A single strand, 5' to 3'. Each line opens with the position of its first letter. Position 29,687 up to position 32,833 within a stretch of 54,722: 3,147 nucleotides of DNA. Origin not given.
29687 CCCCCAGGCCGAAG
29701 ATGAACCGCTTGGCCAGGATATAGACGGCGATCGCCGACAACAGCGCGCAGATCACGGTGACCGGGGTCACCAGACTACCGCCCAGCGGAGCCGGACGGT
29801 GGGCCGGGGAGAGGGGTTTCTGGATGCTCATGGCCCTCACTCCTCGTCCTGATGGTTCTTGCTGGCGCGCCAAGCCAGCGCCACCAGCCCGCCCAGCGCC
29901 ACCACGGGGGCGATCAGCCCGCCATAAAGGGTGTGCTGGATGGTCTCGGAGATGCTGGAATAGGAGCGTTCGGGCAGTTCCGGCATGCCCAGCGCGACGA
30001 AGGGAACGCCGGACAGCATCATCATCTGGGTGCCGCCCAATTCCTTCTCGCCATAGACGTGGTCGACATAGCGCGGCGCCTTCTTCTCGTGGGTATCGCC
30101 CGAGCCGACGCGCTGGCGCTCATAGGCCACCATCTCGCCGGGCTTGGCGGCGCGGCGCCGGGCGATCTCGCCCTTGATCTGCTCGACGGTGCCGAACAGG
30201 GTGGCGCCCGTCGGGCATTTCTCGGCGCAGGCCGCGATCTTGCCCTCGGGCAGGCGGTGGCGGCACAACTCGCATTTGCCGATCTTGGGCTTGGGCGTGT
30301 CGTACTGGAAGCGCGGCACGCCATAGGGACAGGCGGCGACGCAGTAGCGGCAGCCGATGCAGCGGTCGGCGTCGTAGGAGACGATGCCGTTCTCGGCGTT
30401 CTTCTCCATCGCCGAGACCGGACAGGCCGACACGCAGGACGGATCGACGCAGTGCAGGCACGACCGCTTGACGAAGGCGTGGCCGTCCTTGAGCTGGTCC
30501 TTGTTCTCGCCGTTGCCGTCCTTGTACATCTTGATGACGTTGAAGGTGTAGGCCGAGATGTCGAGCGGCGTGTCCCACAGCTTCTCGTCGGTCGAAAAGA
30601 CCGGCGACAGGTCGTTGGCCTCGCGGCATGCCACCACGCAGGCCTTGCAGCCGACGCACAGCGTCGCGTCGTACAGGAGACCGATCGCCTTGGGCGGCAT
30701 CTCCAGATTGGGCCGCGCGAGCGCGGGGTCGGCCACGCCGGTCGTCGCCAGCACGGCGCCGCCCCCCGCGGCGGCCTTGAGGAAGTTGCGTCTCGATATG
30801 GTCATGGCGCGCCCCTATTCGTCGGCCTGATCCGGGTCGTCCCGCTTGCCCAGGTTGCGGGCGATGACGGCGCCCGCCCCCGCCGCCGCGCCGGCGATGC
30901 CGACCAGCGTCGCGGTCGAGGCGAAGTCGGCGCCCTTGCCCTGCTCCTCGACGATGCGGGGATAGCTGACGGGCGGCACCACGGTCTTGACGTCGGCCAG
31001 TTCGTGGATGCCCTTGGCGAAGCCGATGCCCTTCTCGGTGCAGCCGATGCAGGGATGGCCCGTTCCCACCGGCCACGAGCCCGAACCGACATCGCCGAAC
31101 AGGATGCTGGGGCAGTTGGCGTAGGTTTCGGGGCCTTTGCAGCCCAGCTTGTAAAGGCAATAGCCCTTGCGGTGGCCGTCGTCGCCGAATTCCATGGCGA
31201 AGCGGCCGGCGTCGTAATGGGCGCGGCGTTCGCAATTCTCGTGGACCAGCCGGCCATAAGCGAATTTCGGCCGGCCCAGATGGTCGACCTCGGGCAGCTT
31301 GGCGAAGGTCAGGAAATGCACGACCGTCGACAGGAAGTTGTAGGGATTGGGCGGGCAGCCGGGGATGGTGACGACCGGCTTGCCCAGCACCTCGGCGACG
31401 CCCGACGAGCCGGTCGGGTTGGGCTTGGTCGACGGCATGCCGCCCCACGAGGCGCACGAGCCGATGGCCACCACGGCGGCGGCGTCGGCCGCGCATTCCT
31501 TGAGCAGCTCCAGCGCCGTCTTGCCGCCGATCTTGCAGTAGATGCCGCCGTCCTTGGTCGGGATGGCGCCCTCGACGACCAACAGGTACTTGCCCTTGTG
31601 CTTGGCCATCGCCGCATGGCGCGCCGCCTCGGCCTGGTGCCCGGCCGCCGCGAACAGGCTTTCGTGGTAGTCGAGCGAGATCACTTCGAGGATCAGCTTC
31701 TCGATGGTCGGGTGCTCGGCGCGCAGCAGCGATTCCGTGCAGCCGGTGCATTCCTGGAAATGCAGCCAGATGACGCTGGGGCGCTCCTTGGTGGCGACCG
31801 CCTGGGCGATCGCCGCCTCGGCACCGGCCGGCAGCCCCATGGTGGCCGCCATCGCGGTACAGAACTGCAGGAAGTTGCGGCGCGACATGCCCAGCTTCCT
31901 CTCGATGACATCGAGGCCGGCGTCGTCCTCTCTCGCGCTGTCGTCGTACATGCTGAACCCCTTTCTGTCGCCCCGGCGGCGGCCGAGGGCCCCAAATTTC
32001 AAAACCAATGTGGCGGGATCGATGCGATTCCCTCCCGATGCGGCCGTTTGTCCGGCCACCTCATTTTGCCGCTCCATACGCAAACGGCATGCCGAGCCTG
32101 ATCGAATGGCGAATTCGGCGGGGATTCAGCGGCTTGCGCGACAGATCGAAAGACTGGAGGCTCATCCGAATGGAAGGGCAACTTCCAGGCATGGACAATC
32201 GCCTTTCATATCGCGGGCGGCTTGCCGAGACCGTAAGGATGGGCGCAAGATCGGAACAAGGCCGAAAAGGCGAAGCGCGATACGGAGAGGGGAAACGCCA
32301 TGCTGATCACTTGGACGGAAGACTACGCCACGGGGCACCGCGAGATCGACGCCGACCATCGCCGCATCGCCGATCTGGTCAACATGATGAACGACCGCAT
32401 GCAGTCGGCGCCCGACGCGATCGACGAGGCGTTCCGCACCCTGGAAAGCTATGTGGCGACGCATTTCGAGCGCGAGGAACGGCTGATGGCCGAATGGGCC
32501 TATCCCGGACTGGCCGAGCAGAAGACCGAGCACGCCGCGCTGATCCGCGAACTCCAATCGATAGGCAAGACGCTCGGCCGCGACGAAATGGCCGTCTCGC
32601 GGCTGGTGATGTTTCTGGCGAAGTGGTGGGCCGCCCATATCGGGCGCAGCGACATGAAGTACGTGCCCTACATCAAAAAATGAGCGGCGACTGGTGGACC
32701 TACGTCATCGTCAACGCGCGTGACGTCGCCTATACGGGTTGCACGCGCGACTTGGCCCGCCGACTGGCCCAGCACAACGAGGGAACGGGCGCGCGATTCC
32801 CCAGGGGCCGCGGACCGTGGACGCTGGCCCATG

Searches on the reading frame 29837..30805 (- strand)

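Call 77: search_protein_families(library=ncbifam, proteins=[window:29837-30805:-], max_evalue=0.00001)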
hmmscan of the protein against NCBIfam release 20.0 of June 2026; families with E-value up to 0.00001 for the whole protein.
window:29837-30805:- (322 aa): 28 families (the best 25 are shown)
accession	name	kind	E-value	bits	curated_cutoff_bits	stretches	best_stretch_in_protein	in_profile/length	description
NF008134.0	PRK10882.1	equivalog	6.8e-133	442.8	263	1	3-321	2-322/329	hydrogenase 2 operon protein HybA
NF045715.1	sulf_resp_HmcB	equivalog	3.1e-59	200.6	420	1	4-320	1-291/307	sulfate respiration complex iron-sulfur protein HmcB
TIGR01582.1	FDH-beta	equivalog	9.9e-40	136.4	334.7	1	38-216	19-191/283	formate dehydrogenase subunit beta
TIGR03149.1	cyt_nit_nrfC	equivalog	2.3e-39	135.1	377.6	2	109-220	87-197/225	cytochrome c nitrite reductase Fe-S protein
TIGR02951.1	DMSO_dmsB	equivalog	3.6e-35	121.4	214.1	1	41-211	2-157/161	DMSO/selenate family reductase complex B subunit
NF045797.1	DsrO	equivalog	4e-33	114.8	200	1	1-219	1-214/235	sulfate reduction electron transfer complex DsrMKJOP subunit DsrO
NF041782.1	mnquin_red_QrcC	equivalog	1.9e-27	96.4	400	1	42-171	2-123/239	menaquinone reductase iron-sulfur cluster-binding subunit QrcC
NF011569.0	PRK14993.1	equivalog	7.3e-27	94.4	416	1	1-216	1-197/244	tetrathionate reductase subunit TtrB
NF038355.1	FDH3_beta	equivalog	1.8e-23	83.5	240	1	108-181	46-121/180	formate dehydrogenase FDH3 subunit beta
TIGR03478.1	DMSO_red_II_bet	subfamily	5.9e-23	81.3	480.7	1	109-214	124-227/321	DMSO reductase family type II enzyme, iron-sulfur subunit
NF041715.1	arsenate_red_ArrB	equivalog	1e-21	77.6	450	1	41-172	3-112/233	arsenate respiratory reductase iron-sulfur subunit ArrB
TIGR01660.1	narH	equivalog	3.2e-21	75.3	524.05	1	110-231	177-295/492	nitrate reductase subunit beta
NF042979.1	EthbenzDh_ebdB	equivalog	9.7e-20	70.7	740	1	111-213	148-248/354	ethylbenzene dehydrogenase subunit beta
NF007382.0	PRK09898.1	equivalog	2.1e-17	63.3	213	1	23-202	40-198/208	ferredoxin-like protein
NF009408.0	PRK12769.1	equivalog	1.7e-16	59.5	1003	1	114-218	54-158/659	formate-dependent uric acid utilization protein AegA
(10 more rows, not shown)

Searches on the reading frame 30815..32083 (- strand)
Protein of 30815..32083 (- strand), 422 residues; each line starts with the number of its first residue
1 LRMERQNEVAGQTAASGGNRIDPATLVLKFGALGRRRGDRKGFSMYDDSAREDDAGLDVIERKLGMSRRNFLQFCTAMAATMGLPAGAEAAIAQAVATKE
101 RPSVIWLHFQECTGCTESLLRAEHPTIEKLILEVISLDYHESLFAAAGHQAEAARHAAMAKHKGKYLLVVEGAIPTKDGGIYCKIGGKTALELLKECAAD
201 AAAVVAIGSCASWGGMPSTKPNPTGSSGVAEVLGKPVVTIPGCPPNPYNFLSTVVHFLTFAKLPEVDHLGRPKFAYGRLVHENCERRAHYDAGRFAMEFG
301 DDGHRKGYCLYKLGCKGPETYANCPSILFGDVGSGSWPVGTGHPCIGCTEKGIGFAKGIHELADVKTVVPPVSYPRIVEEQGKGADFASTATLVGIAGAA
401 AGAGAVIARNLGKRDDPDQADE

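Call 77: search_protein_families(library=ncbifam, proteins=[window:30815-32083:-], max_evalue=0.00001)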
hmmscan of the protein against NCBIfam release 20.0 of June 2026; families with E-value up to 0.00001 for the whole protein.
window:30815-32083:- (422 aa): 4 families
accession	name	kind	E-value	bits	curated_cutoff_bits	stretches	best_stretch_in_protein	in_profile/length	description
NF007779.0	PRK10468.1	equivalog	5.4e-153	509.4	659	1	62-421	9-368/372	hydrogenase 2 small subunit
TIGR00391.1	hydA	subfamily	3.5e-139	464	179.5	1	61-413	10-356/365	hydrogenase small subunit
NF045520.1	H2_NiFeSe_small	exception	4e-67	226.8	470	1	66-352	2-303/314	NiFeSe hydrogenase small subunit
TIGR03294.1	FrhG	equivalog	1.2e-06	28.5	245.5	1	167-258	53-141/228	coenzyme F420 hydrogenase subunit gamma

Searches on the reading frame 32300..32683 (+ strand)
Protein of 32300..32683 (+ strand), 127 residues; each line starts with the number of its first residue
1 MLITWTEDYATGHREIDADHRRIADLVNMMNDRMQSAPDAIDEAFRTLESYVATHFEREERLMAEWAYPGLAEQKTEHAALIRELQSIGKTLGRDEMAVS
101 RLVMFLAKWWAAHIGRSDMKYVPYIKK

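Call 77: search_protein_families(library=ncbifam, proteins=[window:32300-32683:+], max_evalue=0.00001)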
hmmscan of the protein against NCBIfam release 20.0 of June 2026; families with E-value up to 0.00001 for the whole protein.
window:32300-32683:+ (127 aa): 5 families
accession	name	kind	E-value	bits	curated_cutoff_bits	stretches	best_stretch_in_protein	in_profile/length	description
NF033749.1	bact_hemeryth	subfamily_domain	6.3e-31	107.2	84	1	2-125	1-128/129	bacteriohemerythrin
TIGR02481.1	hemeryth_dom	domain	2.8e-30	105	51.75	1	4-125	1-126/126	hemerythrin domain-containing protein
NF002007.0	PRK00808.1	equivalog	8.2e-20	71.5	109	1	1-126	2-128/156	bacteriohemerythrin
TIGR00058.1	Hemerythrin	subfamily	3.2e-12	47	131.85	1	4-121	6-111/115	hemerythrin family non-heme iron protein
NF002522.0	PRK01917.1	equivalog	1.5e-09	37.9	162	1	7-126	14-132/145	cation-binding hemerythrin HHE family protein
